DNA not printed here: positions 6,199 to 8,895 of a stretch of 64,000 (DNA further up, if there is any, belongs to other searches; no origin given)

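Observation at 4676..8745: FGGY sugar kinase divergent from a one-ORF fusion of class II aldolase and a GSA-aminomutase-like aminotransferase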

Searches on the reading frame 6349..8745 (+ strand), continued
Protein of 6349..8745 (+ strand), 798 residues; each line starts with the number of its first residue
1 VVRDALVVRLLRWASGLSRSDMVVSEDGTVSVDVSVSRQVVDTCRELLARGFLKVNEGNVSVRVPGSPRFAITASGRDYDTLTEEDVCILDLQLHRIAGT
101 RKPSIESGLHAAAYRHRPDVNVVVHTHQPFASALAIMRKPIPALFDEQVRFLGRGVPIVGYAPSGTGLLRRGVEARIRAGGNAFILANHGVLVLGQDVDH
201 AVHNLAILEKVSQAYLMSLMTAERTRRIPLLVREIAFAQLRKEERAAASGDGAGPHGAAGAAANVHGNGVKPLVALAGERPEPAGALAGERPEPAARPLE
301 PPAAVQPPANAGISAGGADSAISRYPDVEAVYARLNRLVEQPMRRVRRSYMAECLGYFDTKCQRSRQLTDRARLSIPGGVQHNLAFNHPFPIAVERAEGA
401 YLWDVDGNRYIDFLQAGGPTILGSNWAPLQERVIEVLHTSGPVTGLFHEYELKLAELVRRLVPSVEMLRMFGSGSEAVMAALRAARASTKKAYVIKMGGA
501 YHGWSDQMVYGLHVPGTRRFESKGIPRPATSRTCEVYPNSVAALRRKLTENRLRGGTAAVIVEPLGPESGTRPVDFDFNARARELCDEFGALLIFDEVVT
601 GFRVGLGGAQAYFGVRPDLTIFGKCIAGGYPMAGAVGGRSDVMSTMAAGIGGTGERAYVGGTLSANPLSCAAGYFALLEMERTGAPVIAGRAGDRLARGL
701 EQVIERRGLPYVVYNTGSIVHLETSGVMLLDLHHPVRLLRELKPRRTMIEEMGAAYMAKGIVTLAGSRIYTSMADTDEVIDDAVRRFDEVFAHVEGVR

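Call 55: find_encoding_contigs(protein=P0230, flank=9000, max_places=3)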
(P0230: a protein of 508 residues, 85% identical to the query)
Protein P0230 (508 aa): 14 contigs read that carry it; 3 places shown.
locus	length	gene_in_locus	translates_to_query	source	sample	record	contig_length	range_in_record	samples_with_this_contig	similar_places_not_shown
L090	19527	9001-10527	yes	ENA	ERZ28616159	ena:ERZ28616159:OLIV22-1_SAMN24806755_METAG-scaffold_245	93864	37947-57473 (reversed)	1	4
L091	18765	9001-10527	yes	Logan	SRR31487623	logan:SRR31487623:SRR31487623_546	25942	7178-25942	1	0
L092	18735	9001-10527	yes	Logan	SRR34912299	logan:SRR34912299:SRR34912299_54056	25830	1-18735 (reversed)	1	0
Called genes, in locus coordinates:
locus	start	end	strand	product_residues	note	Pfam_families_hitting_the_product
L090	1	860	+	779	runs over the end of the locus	PF04023:FeoA, PF01926:MMR_HSR1, PF02421:FeoB_N, PF17910:FeoB_Cyto, PF07670:Gate, PF07664:FeoB_C, PF07670:Gate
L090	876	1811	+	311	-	PF13353:Fer4_12 (weak), PF04055:Radical_SAM, PF13187:Fer4_9 (faint), PF00037:Fer4 (weak), PF12837:Fer4_6 (faint), PF12838:Fer4_7 (weak), PF13484:Fer4_16 (faint), PF14697:Fer4_21 (weak)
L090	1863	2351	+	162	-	-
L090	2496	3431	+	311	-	PF18941:DUF5688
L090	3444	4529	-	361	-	PF00069:Pkinase, PF07714:PK_Tyr_Ser-Thr, PF17667:Pkinase_fungal (faint)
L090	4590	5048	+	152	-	-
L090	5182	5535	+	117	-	-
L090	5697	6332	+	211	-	PF00440:TetR_N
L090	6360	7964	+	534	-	PF00370:FGGY_N, PF02782:FGGY_C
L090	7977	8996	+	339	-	PF00596:Aldolase_II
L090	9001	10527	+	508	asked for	PF00202:Aminotran_3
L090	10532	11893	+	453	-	PF00171:Aldedh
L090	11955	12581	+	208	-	-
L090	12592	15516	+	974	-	PF27158:DjlB_C_2nd, PF24575:TPR_Slam (faint), PF04733:Coatomer_E (faint), PF13428:TPR_14 (faint), PF09613:HrpB1_HrpK (faint), PF12895:ANAPC3 (faint), PF13424:TPR_12 (faint), PF14559:TPR_19 (weak), +12 more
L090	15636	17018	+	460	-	PF01554:MatE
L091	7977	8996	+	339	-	PF00596:Aldolase_II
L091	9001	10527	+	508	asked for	PF00202:Aminotran_3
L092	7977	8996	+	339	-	PF00596:Aldolase_II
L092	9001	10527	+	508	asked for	PF00202:Aminotran_3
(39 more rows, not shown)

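Call 56: search_solved_structures(query=L087:10495-11898:+, max_evalue=1e-40)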
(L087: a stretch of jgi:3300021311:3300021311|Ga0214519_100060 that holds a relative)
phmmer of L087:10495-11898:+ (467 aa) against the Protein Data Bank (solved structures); distinct sequences matched with E-value up to 1e-40: 17.
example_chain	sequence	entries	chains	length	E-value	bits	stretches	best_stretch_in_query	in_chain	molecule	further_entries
6k0z_A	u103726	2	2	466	5.9e-121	408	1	9-460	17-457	Aldehyde dehydrogenase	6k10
3sza_A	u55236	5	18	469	1.4e-108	367.2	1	3-455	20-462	Aldehyde dehydrogenase, dimeric NADP-preferring | Aldehyde dehydrogenase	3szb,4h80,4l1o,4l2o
8bb8_A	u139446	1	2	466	1.9e-108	366.7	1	3-455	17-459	Aldehyde dehydrogenase, dimeric NADP-preferring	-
9ig2_A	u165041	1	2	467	2e-108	366.7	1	3-455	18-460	Aldehyde dehydrogenase, dimeric NADP-preferring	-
9pxh_A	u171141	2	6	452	4.3e-107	362.3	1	4-442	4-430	Aldehyde dehydrogenase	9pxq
10pq_A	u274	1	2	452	1.4e-105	357.3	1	4-442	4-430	Aldehyde dehydrogenase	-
1ad3_A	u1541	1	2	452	5.9e-103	348.6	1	3-442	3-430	ALDEHYDE DEHYDROGENASE (CLASS 3)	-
4qgk_A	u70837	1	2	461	7.7e-103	348.3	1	3-456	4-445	Fatty aldehyde dehydrogenase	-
5ucd_A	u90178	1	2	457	7e-93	315.4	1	3-439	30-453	NAD(P)-dependent benzaldehyde dehydrogenase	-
5myp_A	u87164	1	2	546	2.4e-88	300.5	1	6-466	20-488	Aldehyde dehydrogenase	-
5nno_A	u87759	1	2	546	5.7e-87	296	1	6-466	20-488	Aldehyde dehydrogenase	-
9nxl_A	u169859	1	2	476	2.3e-63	218.1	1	23-441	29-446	Steroid aldehyde dehydrogenase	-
8s33_A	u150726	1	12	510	2.5e-46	161.9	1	13-434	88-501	Succinate-semialdehyde dehydrogenase [NAD(P)+]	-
9ihb_A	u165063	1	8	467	2.8e-42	148.6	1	98-440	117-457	Vanillin dehydrogenase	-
8of1_A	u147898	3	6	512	3.7e-42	148.2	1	35-439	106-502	Succinate-semialdehyde dehydrogenase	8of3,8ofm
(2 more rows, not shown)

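Call 70: search_protein_families(library=pfam, proteins=[L078:15497-16879:+, L078:16934-18193:-, L078:5848-6426:+, L078:14018-15292:+, L060:12105-13730:-, L060:11545-12306:-, L071:14574-15731:+, L082:3526-4719:+, L082:6362-7063:+, L067:3440-4093:-], max_evalue=0.001)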
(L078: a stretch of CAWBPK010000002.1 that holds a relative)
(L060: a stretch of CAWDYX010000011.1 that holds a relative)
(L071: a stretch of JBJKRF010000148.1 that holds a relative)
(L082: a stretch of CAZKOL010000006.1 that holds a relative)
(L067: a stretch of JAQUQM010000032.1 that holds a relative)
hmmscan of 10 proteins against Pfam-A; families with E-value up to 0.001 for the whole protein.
L078:15497-16879:+ (460 aa): 2 families
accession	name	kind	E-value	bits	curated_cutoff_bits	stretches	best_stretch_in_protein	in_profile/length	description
PF03477.21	ATP-cone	-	2.8e-24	85.9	25.8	1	21-110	2-87/88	ATP cone domain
PF00485.24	PRK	-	2.7e-19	70.2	22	1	193-388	4-190/196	Phosphoribulokinase / Uridine kinase family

L078:16934-18193:- (419 aa): 2 families
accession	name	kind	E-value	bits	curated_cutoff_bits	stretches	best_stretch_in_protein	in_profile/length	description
PF05977.19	MFS_3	-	2.6e-56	191.6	27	1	16-416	3-406/524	Transmembrane secretion effector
PF07690.21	MFS_1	-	9.5e-27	94.2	33.4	1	29-341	2-317/347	Major Facilitator Superfamily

L078:5848-6426:+ (192 aa): 3 families
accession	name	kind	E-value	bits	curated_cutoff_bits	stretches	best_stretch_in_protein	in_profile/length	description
PF00498.31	FHA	-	2.2e-13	50.9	20.7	1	100-173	3-67/67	FHA domain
PF16697.10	Yop-YscD_cpl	-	1.2e-08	35.5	33.2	1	122-181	34-92/94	Inner membrane component of T3SS, cytoplasmic domain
PF13248.11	Zn_ribbon_3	-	0.00034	20.4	27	1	17-37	5-25/26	zinc-ribbon domain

L078:14018-15292:+ (424 aa): 0 families

L060:12105-13730:- (541 aa): 1 family
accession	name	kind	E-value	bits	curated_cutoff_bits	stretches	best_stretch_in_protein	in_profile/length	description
PF00171.27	Aldedh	-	3e-91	306.7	23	1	63-505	18-455/461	Aldehyde dehydrogenase family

L060:11545-12306:- (253 aa): 1 family
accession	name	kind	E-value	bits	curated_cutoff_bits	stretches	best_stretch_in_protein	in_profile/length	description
PF08002.16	DUF1697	-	9.1e-36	123.7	24.4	1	75-211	1-137/137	Protein of unknown function (DUF1697)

L071:14574-15731:+ (385 aa): 2 families
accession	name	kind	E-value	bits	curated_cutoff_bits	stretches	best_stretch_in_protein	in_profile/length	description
PF01979.26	Amidohydro_1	-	2.9e-19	70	25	1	56-379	2-343/345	Amidohydrolase family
PF07969.17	Amidohydro_3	-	2.4e-12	47.5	29.7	1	329-369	407-448/472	Amidohydrolase family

L082:3526-4719:+ (397 aa): 3 families
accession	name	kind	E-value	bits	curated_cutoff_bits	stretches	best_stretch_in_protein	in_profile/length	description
PF22691.2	Thiolase_C_1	-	2.8e-32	111.8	28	1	265-392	17-141/144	Thiolase C-terminal domain-like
PF00108.29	Thiolase_N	-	1.5e-18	67.6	26.4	1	9-229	1-259/260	Thiolase, N-terminal domain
PF02803.24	Thiolase_C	-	2.8e-07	30.6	27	1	275-367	31-103/123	Thiolase, C-terminal domain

L082:6362-7063:+ (233 aa): 1 family
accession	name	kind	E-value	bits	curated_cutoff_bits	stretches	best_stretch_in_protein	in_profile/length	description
PF02660.20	G3P_acyltransf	-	7.4e-38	130.7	24.1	1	14-210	1-162/164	Glycerol-3-phosphate acyltransferase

L067:3440-4093:- (217 aa): 0 families

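Call 71: predict_structure(alignment_id=A1)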
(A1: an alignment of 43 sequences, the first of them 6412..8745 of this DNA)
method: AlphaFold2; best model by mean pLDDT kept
length: 777 residues; sequences in the alignment: 43
mean_pLDDT: 57.8   pTM: 0.42
mean pLDDT of the five models: 57.8, 57.3, 54.6, 54.0, 53.7
residues with pLDDT >= 90: 115; 70-90: 157; 50-70: 156; < 50: 349
segments of 3 or more residues with pLDDT < 50: 1-5, 7-9, 202-215, 229-279, 281-296, 355-405, 420-427, 441-456, 478-509, 544-550, 576-659, 695-753
pLDDT, mean of each block of 10 residues (from residue 1): 46 90 91 87 95 89 95 93 95 96 90 82 82 89 85 92 87 96 92 75 40 49 55 32 28 29 31 35 30 43 66 68 68 59 57 46 32 29 28 35 49 59 44 58 37 45 63 61 30 33 42 58 85 78 48 67 83 53 41 40 33 30 32 26 36 48 60 77 83 48 26 28 34 32 34 56 75 76
secondary structure, 60 per line:
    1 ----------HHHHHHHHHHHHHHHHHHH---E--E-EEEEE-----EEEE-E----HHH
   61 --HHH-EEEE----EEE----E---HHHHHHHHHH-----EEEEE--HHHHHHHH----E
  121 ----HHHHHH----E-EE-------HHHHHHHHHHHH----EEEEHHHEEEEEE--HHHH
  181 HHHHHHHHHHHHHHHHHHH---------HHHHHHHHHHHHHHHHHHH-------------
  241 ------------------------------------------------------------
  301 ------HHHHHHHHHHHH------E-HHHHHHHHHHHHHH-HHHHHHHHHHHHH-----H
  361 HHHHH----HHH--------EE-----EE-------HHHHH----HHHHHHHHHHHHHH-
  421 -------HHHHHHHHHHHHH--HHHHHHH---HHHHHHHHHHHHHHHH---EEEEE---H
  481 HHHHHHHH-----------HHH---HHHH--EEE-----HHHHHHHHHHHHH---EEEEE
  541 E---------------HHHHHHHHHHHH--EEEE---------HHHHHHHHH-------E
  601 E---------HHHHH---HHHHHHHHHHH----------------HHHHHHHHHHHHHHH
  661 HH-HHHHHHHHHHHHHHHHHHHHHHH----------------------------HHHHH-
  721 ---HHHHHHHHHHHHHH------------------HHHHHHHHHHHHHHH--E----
elements in order (helices of 4 or more, strands of 3 or more residues): H11-29 E38-42 E48-51 E67-70 E75-77 H86-95 E101-105 H108-115 H125-130 H146-157 E162-165 E169-174 H177-199 H209-227 H307-318 H327-340 H342-354 H360-365 H397-401 H406-419 H428-440 H443-449 H453-468 E472-476 H480-488 H506-509 E512-514 H520-532 E536-541 H557-568 E571-574 H584-592 H611-615 H619-629 H646-662 H664-686 H715-719 H724-737 H756-770
